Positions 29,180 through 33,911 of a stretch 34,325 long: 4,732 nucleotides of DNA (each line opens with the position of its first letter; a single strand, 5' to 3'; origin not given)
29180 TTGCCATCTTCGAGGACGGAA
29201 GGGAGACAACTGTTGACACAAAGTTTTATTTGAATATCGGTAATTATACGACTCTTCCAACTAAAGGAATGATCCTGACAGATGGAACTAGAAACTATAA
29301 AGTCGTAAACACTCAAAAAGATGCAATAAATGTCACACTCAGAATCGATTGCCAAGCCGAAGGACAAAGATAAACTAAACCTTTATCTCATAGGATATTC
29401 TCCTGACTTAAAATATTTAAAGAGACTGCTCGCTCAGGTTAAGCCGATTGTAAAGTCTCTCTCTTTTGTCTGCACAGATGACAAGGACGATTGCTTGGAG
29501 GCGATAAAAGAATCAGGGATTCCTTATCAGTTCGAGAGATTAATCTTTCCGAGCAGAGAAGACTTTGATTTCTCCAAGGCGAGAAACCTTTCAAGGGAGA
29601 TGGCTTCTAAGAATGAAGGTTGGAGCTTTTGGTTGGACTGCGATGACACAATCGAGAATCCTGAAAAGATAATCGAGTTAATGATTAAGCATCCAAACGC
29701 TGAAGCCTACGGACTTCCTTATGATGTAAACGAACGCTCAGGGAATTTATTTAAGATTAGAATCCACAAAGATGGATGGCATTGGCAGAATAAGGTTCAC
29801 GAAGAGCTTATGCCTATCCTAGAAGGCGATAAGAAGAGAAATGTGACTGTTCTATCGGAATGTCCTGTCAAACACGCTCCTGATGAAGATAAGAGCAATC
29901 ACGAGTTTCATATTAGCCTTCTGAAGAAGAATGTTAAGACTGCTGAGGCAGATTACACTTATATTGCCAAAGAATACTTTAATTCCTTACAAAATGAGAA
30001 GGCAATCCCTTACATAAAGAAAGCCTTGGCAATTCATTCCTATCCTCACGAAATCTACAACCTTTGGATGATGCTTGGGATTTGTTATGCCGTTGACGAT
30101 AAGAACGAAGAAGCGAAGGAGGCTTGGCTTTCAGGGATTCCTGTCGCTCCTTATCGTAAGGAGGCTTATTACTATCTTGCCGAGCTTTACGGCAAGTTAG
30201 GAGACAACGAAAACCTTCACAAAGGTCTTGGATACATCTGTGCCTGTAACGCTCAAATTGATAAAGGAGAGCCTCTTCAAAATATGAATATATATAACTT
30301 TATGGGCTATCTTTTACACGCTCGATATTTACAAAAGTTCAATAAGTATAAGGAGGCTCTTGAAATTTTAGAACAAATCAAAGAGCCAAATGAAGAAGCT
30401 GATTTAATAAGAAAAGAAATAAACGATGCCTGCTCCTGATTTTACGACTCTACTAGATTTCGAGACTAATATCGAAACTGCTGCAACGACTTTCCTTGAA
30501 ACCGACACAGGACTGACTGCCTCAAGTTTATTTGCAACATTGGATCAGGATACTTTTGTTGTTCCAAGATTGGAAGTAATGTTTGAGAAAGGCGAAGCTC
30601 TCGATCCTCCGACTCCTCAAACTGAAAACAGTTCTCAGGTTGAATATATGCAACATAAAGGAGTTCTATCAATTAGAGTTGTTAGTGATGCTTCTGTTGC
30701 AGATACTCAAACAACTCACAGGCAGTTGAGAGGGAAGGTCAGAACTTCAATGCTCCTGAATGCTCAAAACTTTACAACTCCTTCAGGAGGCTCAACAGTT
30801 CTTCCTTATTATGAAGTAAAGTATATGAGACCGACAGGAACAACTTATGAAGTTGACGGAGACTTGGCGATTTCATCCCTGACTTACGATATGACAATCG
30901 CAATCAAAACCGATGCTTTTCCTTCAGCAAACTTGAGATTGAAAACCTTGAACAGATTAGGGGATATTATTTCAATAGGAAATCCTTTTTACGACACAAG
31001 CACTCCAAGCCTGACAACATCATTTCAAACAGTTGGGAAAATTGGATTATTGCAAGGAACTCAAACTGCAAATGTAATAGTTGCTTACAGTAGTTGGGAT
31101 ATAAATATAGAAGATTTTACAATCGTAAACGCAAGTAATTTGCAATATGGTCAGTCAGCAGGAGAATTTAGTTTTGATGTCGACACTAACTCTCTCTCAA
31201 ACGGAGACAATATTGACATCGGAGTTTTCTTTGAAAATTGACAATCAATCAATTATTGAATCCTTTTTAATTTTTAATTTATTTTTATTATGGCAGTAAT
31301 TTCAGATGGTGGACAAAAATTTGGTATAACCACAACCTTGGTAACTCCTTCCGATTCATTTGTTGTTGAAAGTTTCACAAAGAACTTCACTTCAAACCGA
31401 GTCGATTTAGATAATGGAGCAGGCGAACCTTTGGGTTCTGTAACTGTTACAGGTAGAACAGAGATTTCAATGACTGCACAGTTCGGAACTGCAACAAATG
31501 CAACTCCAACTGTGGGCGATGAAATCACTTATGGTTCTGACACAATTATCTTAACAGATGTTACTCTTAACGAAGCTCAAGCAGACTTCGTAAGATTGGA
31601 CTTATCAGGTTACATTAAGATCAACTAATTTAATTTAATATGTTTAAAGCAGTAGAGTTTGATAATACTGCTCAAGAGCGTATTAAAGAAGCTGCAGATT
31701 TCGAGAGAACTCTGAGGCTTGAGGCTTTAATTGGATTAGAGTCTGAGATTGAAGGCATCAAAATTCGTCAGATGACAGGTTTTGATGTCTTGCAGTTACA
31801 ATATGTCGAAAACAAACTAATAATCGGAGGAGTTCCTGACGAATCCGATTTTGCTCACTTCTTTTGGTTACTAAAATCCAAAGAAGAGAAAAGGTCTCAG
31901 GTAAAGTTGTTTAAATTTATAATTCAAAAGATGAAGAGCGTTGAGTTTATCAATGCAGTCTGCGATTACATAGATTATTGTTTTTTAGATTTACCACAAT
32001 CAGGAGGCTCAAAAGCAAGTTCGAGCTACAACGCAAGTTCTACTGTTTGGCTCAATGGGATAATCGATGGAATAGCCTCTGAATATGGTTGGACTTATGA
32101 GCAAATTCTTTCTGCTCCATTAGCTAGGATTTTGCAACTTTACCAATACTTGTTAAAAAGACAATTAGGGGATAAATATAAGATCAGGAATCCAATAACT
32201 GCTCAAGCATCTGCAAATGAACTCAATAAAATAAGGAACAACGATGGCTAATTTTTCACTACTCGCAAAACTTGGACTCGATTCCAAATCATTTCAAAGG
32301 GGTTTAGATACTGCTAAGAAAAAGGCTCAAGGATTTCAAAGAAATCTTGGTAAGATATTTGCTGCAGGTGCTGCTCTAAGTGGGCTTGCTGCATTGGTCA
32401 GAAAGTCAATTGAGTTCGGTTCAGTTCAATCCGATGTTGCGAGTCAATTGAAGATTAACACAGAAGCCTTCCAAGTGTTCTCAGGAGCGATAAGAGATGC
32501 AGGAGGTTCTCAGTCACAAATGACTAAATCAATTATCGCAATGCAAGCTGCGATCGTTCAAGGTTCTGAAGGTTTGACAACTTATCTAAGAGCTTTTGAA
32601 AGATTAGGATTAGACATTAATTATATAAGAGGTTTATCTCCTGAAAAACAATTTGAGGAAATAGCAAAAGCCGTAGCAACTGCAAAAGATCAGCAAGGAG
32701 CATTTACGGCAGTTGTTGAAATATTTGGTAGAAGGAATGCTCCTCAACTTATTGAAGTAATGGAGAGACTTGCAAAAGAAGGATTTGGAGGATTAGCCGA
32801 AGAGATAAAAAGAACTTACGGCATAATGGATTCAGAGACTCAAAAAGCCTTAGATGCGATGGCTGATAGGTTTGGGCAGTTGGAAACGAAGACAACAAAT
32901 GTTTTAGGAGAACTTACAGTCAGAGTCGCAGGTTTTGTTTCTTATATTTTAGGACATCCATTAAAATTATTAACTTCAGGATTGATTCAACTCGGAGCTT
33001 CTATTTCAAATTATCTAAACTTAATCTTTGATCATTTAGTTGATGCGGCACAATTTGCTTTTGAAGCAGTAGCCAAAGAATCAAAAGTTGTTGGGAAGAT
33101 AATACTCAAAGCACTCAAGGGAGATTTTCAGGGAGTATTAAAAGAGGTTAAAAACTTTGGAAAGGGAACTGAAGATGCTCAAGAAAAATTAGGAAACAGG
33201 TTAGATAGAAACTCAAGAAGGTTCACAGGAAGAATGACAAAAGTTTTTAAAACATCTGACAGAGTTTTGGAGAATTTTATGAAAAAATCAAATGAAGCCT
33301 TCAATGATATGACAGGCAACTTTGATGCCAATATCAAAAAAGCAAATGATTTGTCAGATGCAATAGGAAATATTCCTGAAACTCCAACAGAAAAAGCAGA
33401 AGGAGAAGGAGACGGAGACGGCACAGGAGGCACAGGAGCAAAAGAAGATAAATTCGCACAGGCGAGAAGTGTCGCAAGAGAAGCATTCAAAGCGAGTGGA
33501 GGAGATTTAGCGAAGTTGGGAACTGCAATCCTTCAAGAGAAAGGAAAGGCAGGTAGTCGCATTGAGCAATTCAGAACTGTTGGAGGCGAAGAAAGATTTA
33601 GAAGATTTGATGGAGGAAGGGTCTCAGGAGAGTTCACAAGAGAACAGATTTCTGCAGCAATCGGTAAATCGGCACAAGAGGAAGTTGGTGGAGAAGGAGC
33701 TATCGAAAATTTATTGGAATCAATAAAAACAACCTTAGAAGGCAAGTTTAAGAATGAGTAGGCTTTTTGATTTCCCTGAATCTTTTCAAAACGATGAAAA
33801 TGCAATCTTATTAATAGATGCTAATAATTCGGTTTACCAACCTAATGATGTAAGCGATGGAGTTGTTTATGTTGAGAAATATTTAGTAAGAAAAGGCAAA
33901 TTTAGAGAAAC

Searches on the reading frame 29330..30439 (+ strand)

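Call 12: search_protein_families(library=phrogs, proteins=[window:29330-30439:+], max_evalue=0.001)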
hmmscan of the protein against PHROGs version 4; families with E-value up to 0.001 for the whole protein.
window:29330-30439:+ (369 aa): 2 families
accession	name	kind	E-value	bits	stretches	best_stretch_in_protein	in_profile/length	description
phrog_13126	-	moron, auxiliary metabolic gene and host takeover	3.7e-21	76.8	1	27-364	13-351/394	beta-1,4-glycosyltransferase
phrog_24460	-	unknown function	0.00097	20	0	308-355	6-53/72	-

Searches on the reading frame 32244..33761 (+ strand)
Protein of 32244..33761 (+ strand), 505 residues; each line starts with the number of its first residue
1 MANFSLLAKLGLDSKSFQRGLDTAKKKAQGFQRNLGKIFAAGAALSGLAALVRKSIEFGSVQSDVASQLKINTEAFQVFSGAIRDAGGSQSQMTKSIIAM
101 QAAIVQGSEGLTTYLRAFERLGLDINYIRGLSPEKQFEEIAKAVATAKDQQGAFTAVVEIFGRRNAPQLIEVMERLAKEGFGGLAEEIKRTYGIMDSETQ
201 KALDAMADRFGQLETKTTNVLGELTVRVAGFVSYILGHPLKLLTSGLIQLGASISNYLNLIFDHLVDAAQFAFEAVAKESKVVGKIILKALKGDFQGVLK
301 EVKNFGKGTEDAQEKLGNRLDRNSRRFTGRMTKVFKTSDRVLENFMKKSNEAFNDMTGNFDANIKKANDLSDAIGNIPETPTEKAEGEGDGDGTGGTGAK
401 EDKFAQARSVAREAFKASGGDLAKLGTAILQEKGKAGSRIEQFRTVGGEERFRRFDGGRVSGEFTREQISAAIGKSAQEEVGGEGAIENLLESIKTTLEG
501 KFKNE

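Call 12: search_protein_families(library=phrogs, proteins=[window:32244-33761:+], max_evalue=0.001)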
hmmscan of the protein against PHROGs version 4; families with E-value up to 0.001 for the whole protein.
window:32244-33761:+ (505 aa): 5 families
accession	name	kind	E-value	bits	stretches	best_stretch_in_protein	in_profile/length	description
phrog_9483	-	tail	1.7e-13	51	1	15-228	16-236/657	tail length tape measure protein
phrog_8462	-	tail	4.7e-12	46.4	1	6-229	12-244/672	tail length tape measure protein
phrog_9570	-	tail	4.5e-11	43.3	1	18-236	53-281/689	tail length tape measure protein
phrog_3654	-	unknown function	6.6e-05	23.1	1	15-162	106-256/577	-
phrog_28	-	tail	0.00041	20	1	19-107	234-335/1228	tail length tape measure protein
